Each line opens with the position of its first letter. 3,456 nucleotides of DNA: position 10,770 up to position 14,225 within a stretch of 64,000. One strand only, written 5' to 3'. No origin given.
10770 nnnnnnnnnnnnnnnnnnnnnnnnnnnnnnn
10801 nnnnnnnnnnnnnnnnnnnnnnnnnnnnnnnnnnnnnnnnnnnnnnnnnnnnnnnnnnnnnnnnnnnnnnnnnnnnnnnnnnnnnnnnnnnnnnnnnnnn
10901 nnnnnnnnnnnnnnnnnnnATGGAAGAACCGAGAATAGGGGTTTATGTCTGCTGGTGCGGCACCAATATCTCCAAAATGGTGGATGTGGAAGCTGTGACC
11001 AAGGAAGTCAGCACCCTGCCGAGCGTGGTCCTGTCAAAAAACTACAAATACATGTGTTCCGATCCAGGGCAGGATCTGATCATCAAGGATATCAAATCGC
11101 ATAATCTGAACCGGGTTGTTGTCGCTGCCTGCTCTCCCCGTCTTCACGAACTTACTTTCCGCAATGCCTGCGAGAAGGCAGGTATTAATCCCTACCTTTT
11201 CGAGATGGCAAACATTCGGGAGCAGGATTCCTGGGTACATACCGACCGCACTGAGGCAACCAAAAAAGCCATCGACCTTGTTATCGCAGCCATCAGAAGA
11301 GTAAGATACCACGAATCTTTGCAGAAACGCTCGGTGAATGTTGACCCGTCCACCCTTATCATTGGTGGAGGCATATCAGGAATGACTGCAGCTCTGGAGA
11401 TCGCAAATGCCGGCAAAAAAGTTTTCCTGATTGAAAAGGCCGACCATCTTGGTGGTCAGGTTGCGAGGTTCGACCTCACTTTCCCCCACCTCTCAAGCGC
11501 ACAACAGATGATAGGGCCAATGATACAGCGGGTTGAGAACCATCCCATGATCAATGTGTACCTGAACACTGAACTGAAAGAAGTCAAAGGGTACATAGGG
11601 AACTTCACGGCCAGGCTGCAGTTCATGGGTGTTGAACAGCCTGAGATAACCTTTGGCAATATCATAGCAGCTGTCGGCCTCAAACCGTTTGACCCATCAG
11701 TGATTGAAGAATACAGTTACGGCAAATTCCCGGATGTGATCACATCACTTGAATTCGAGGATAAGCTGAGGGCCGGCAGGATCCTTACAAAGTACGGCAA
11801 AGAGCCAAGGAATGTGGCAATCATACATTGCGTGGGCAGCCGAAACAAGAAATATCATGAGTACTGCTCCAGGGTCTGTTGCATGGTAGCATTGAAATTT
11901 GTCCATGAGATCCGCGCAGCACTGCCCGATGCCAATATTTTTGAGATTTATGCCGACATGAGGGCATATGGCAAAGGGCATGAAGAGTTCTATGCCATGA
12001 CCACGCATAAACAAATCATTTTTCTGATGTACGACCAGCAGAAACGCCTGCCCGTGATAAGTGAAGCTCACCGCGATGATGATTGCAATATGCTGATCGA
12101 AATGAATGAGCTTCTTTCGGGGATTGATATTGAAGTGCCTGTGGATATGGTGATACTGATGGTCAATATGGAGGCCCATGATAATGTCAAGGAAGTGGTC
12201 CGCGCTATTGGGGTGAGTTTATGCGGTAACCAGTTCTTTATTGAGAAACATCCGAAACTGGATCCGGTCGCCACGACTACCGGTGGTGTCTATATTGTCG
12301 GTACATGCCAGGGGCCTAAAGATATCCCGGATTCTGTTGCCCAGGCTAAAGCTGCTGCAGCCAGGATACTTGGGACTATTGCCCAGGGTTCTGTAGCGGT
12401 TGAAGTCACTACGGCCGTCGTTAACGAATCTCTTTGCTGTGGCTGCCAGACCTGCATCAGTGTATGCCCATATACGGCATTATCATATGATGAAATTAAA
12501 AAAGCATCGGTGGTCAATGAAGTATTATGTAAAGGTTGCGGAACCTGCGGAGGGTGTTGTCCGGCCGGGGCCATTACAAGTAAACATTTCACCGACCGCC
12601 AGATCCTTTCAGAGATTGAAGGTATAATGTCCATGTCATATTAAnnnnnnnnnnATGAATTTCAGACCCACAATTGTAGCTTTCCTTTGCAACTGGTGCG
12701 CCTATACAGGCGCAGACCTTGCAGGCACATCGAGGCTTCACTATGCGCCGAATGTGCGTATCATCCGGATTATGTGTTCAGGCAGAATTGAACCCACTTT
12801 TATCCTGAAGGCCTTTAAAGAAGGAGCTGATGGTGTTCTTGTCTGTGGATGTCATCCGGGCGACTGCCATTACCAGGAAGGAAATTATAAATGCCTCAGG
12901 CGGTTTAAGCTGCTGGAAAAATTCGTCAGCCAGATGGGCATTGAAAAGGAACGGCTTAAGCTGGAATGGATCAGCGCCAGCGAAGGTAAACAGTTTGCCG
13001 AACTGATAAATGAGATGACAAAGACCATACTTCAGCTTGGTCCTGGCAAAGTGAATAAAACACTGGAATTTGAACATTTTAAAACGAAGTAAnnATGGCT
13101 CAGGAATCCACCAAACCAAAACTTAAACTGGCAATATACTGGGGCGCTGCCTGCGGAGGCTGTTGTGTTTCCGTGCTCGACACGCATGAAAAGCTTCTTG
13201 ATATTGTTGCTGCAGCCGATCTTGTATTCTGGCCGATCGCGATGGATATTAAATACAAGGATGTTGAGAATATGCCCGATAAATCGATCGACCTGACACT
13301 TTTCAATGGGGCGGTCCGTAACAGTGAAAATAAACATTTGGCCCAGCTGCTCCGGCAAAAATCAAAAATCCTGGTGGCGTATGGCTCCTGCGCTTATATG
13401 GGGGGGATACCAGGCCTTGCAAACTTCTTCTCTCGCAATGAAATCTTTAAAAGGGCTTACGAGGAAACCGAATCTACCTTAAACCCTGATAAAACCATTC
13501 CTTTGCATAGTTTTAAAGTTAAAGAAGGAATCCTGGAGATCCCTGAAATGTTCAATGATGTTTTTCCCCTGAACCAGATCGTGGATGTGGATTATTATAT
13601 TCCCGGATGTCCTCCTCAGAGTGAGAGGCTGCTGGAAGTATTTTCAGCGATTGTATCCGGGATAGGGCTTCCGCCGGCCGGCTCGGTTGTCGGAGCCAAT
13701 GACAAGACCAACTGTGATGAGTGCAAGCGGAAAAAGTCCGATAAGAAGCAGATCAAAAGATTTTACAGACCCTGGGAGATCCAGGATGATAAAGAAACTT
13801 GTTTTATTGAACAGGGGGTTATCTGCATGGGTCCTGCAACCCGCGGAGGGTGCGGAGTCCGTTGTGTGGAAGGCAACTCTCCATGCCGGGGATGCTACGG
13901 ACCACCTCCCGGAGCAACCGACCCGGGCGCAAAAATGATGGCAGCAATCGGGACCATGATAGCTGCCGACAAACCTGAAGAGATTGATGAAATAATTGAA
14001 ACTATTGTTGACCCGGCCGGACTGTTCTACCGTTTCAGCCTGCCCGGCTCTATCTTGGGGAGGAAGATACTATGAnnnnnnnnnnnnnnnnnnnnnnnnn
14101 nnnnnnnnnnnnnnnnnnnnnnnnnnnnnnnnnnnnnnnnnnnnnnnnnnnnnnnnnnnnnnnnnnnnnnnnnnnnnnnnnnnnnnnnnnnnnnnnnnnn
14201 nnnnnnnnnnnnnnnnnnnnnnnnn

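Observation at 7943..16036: Qmo-like / HdrA module fused operonically to an Mvh-type [NiFe] hydrogenase, with a membrane anchor and no HdrB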

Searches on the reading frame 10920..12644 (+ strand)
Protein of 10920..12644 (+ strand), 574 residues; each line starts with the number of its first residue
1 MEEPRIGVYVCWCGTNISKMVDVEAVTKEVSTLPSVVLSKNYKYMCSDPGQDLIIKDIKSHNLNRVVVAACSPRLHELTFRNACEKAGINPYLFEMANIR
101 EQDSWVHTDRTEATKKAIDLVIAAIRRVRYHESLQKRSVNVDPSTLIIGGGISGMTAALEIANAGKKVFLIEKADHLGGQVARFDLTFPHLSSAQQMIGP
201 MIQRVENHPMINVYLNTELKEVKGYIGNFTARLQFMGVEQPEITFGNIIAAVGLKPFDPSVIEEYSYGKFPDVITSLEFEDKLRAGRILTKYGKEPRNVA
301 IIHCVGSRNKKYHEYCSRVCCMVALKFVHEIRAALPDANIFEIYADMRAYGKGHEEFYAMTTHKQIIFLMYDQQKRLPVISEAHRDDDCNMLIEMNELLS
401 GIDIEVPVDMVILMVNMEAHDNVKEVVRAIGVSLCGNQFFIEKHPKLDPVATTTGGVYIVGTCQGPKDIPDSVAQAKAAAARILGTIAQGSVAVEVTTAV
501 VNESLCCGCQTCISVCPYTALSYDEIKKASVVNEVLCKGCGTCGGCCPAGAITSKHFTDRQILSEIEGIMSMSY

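Call 3: search_protein_families(library=pfam, proteins=[window:10920-12644:+], max_evalue=0.01)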
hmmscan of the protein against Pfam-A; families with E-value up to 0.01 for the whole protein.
window:10920-12644:+ (574 aa): 19 families
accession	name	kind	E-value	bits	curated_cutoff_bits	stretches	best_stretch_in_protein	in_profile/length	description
PF13450.12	NAD_binding_8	-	3.8e-10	40.3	21.9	1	147-185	1-39/68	NAD(P)-binding Rossmann-like domain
PF07992.20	Pyr_redox_2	-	1.4e-09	38.3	26.1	1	145-269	3-125/291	Pyridine nucleotide-disulphide oxidoreductase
PF12831.13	FAD_oxidored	-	2e-09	37.7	27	1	146-200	3-59/416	FAD dependent oxidoreductase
PF00890.30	FAD_binding_2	-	1e-07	32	20.4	1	146-182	3-39/414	FAD binding domain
PF01266.30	DAO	-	6.5e-07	29.6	27.9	1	146-180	3-38/353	FAD dependent oxidoreductase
PF14697.11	Fer4_21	-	1.5e-05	25.4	35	1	499-553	1-58/59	4Fe-4S dicluster domain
PF03486.20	HI0933_like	-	2.2e-05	24.5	50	1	145-180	3-38/244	HI0933-like protein Rossmann domain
PF00070.33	Pyr_redox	-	3.3e-05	24.7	22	1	145-178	2-35/82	Pyridine nucleotide-disulphide oxidoreductase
PF13187.11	Fer4_9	-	8.6e-05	22.9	27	1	506-552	2-52/52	4Fe-4S dicluster domain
PF00037.32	Fer4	-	0.00014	22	21.1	1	500-521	2-23/24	4Fe-4S binding domain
PF13738.12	Pyr_redox_3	-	0.00039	20.2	30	1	142-224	164-240/305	Pyridine nucleotide-disulphide oxidoreductase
PF01134.28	GIDA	-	0.00046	19.8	22.1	1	146-178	3-36/391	Glucose inhibited division protein A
PF01494.25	FAD_binding_3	-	0.00094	18.9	22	1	145-175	4-34/349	FAD binding domain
PF13484.11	Fer4_16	-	0.0013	19.9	30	0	506-526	2-24/66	4Fe-4S double cluster binding domain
PF12838.12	Fer4_7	-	0.0017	19.3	27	1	506-551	2-52/52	4Fe-4S dicluster domain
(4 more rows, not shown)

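Call 4: search_protein_families(library=ncbifam, proteins=[window:10920-12644:+], max_evalue=0.01)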
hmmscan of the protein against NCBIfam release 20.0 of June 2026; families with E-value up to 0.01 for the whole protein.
window:10920-12644:+ (574 aa): 120 families (the best 25 are shown)
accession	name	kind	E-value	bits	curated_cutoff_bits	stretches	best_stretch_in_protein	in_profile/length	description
NF040770.1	hetero_SS_HdrA2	exception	6.4e-172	573.5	1100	2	5-232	1-229/777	CoB-CoM heterodisulfide reductase HdrA2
NF041778.1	hetero_SS_HdrA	equivalog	4.3e-125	418.4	1400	2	241-571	324-652/771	ferredoxin:CoB-CoM heterodisulfide reductase subunit HdrA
NF041891.1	hdrA_Methbact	equivalog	3.6e-119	399.1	1300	2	242-571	312-637/762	ferredoxin:CoB-CoM heterodisulfide reductase subunit HdrA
NF040864.1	HgcB_ferredoxin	equivalog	1.9e-08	34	99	1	495-555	5-64/93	mercury methylation ferredoxin HgcB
NF009410.0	PRK12771.1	subfamily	4.4e-08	32.2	516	1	144-218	140-210/566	NAD(P)-binding protein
NF041087.1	bile_acid_BaiCD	equivalog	8.3e-08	30.8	825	1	144-219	382-455/642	bile acid Fe-S flavoenzyme BaiCD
NF007204.0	PRK09625.1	equivalog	9e-08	32.2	125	1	495-553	50-107/133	pyruvate flavodoxin oxidoreductase subunit delta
NF005560.0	PRK07233.1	equivalog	1.2e-07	30.9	252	1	146-186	4-44/435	hypothetical protein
TIGR02179.1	PorD_KorD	subfamily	1.8e-07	31.2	60.05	1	496-553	17-73/78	2-oxoacid:acceptor oxidoreductase, delta subunit, pyruvate/2-ketoisovalerate family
NF045790.1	OxalOxreddelta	equivalog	5e-07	29.2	230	1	496-554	252-308/316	oxalate oxidoreductase subunit delta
TIGR03467.1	HpnE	equivalog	5.2e-07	29.3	283.05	1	146-183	2-39/430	hydroxysqualene dehydroxylase HpnE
TIGR01944.1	rnfB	subfamily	6e-07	29.2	68.7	1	494-559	103-167/190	RnfABCDGE type electron transport complex subunit B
NF040684.1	PorD_Arch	equivalog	8.2e-07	29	120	1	499-554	27-81/85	pyruvate synthase subunit PorD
TIGR02700.1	flavo_MJ0208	hypoth_equivalog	1e-06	28.2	251.35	1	488-554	133-196/234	dihydromethanopterin reductase (acceptor)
TIGR03997.1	mycofact_OYE_2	equivalog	1.1e-06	27.3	793.15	1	143-208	380-444/645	mycofactocin system FadH/OYE family oxidoreductase 2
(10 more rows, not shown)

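Call 22: search_solved_structures(query=window:10920-12644:+, max_evalue=1e-10, show_alignments=1)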
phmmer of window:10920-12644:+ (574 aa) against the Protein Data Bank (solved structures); distinct sequences matched with E-value up to 1e-10: 6.
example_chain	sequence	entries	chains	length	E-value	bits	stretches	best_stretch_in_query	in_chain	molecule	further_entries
8rvu_a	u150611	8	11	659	3.1e-149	501.2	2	239-570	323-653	H(2):CoB-CoM heterodisulfide,ferredoxin reductase subunit A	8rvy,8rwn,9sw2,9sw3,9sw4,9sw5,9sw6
5odc_A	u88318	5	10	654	7.7e-148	496.6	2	242-570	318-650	Heterodisulfide reductase, subunit A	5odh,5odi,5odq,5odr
8rvv_A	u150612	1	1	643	4.3e-147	494.1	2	239-569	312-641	H(2):CoB-CoM heterodisulfide,ferredoxin reductase subunit A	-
7bkb_A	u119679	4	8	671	8.1e-136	456.9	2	243-569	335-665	CoB--CoM heterodisulfide reductase iron-sulfur subunit A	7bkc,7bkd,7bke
9sfi_A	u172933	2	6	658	2.3e-134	452.1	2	241-571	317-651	CoB--CoM heterodisulfide reductase iron-sulfur subunit A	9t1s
6tjr_A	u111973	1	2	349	1.5e-46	162.2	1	145-484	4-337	Fumarate reductase/succinate dehydrogenase flavoprotein domain protein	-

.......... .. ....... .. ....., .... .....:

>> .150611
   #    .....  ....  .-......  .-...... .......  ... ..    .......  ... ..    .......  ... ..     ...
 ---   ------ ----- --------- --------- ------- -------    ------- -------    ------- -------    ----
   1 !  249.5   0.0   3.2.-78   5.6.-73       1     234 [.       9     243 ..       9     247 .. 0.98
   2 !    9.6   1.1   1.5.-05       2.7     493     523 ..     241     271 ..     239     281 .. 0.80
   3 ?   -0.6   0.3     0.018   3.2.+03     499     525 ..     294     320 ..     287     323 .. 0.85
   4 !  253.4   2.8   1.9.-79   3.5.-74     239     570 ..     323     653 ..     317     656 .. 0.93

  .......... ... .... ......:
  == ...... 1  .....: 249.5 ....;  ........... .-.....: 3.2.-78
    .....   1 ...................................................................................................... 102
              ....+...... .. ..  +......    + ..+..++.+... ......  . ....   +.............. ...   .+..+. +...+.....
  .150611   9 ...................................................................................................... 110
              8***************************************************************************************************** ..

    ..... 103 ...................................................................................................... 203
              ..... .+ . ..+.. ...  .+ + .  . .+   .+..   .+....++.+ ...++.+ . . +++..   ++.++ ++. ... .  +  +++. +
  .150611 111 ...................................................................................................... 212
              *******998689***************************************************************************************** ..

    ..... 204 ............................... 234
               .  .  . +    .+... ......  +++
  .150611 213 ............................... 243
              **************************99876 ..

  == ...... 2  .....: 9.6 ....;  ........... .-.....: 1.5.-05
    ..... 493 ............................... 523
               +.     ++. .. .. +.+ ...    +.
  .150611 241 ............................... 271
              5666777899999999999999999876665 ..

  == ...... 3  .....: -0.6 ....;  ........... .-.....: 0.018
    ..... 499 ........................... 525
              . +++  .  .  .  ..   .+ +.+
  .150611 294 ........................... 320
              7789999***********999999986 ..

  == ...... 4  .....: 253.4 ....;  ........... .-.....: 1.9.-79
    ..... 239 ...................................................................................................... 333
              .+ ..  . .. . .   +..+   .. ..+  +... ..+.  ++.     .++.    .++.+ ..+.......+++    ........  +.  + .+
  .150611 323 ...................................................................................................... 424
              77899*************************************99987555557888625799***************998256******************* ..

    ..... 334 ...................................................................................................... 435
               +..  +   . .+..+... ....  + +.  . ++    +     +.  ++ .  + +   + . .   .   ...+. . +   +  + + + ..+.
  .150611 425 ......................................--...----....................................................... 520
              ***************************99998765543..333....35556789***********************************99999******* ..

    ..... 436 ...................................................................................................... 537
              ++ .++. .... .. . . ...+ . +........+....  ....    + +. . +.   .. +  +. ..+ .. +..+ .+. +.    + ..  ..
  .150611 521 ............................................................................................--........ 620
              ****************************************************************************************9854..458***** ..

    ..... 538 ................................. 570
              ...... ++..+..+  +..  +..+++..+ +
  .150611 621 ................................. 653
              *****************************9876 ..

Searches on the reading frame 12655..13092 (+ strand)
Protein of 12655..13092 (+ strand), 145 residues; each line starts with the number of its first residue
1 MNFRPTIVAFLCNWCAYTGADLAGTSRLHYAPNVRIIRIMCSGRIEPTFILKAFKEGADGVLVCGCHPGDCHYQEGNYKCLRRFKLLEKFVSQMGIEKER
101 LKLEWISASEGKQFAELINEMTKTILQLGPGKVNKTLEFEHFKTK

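Call 3: search_protein_families(library=pfam, proteins=[window:12655-13092:+], max_evalue=0.01)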
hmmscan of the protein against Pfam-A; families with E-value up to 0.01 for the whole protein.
window:12655-13092:+ (145 aa): 1 family
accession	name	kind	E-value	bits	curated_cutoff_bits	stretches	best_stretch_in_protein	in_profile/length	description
PF02662.21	FlpD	-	4.9e-57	191.7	22.3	1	7-129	1-123/123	Methyl-viologen-reducing hydrogenase, delta subunit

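Call 4: search_protein_families(library=ncbifam, proteins=[window:12655-13092:+], max_evalue=0.01)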
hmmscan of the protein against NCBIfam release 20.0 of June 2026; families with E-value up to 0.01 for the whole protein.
window:12655-13092:+ (145 aa): 4 families
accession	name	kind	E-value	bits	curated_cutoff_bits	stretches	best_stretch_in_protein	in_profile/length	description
NF040770.1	hetero_SS_HdrA2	exception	4.8e-56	190.3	1100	1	4-131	647-774/777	CoB-CoM heterodisulfide reductase HdrA2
NF045873.1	F420_non_VhuD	exception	2.3e-40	137.7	215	1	5-133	2-130/132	F420-non-reducing hydrogenase iron-sulfur subunit VhuD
NF041891.1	hdrA_Methbact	equivalog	2e-14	52.8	1300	1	6-125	645-758/762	ferredoxin:CoB-CoM heterodisulfide reductase subunit HdrA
NF041778.1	hetero_SS_HdrA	equivalog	6.6e-05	20.9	1400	1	7-76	656-724/771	ferredoxin:CoB-CoM heterodisulfide reductase subunit HdrA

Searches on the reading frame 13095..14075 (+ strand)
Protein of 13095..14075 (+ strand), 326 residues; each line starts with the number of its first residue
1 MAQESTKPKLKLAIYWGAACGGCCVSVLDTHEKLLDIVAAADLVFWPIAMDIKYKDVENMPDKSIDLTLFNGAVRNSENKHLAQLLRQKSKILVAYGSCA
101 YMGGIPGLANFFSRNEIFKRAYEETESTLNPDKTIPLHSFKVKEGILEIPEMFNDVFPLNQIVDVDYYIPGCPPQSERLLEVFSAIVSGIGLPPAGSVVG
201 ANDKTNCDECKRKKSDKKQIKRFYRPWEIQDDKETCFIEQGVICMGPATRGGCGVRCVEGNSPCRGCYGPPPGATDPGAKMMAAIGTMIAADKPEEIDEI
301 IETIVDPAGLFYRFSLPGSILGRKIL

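Call 3: search_protein_families(library=pfam, proteins=[window:13095-14075:+], max_evalue=0.01)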
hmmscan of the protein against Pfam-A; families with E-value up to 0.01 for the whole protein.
window:13095-14075:+ (326 aa): 1 family
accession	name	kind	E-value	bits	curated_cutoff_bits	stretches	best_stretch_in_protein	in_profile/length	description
PF01058.29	Oxidored_q6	-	9.9e-26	90.4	27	1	20-185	1-127/128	NADH ubiquinone oxidoreductase, 20 Kd subunit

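Call 4: search_protein_families(library=ncbifam, proteins=[window:13095-14075:+], max_evalue=0.01)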
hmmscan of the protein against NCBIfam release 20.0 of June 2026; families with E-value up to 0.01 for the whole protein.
window:13095-14075:+ (326 aa): 16 families
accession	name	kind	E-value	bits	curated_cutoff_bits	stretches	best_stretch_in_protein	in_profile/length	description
NF045875.1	F420_non_VhuG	exception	1.8e-66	224.3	450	1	9-325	4-285/286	F420-non-reducing hydrogenase subunit VhuG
NF040831.1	sulfhyd_ShyD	equivalog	2.4e-21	76.4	460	2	10-210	1-171/240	NAD(P)-dependent hydrogenase/sulfhydrogenase 2 subunit delta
NF040836.1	sulfhyd_HydD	equivalog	1.4e-20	73.6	500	1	8-142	4-132/261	NADPH-dependent hydrogenase/sulfhydrogenase 1 subunit delta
TIGR03294.1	FrhG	equivalog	7.9e-18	65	245.5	2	18-107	10-95/228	coenzyme F420 hydrogenase subunit gamma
NF005012.1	PRK06411.1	subfamily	5.4e-08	32.5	116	1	155-186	123-154/166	NADH-quinone oxidoreductase subunit NuoB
TIGR01957.1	nuoB_fam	subfamily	2.2e-06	27.7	142.7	1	154-183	106-135/145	NADH-quinone oxidoreductase subunit B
NF011395.0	PRK14820.1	equivalog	3.2e-05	23.8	263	1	158-185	125-152/180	NADH-quinone oxidoreductase subunit B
NF011392.0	PRK14817.1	equivalog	4.5e-05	23.2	271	1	154-182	124-152/182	NADH-quinone oxidoreductase subunit B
NF011391.0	PRK14816.1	equivalog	5.7e-05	22.8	283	1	130-180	119-167/196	NADH-quinone oxidoreductase subunit B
NF011393.0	PRK14818.1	equivalog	0.00012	21.7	255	1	159-183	124-148/173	NADH dehydrogenase subunit B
NF011390.0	PRK14815.1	equivalog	0.00018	20.9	281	1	158-184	125-151/183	NADH dehydrogenase subunit B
NF009808.0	PRK13292.1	equivalog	0.00024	19.1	1156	1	153-182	112-141/791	NADH-quinone oxidoreductase subunit B/C/D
NF011394.0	PRK14819.1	equivalog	0.00072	19.2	312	1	156-186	122-152/264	NADH-quinone oxidoreductase subunit B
NF045520.1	H2_NiFeSe_small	exception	0.0028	17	470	0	16-52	44-84/314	NiFeSe hydrogenase small subunit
NF011389.0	PRK14814.1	equivalog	0.0031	17.3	285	0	159-183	126-150/186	NADH dehydrogenase subunit B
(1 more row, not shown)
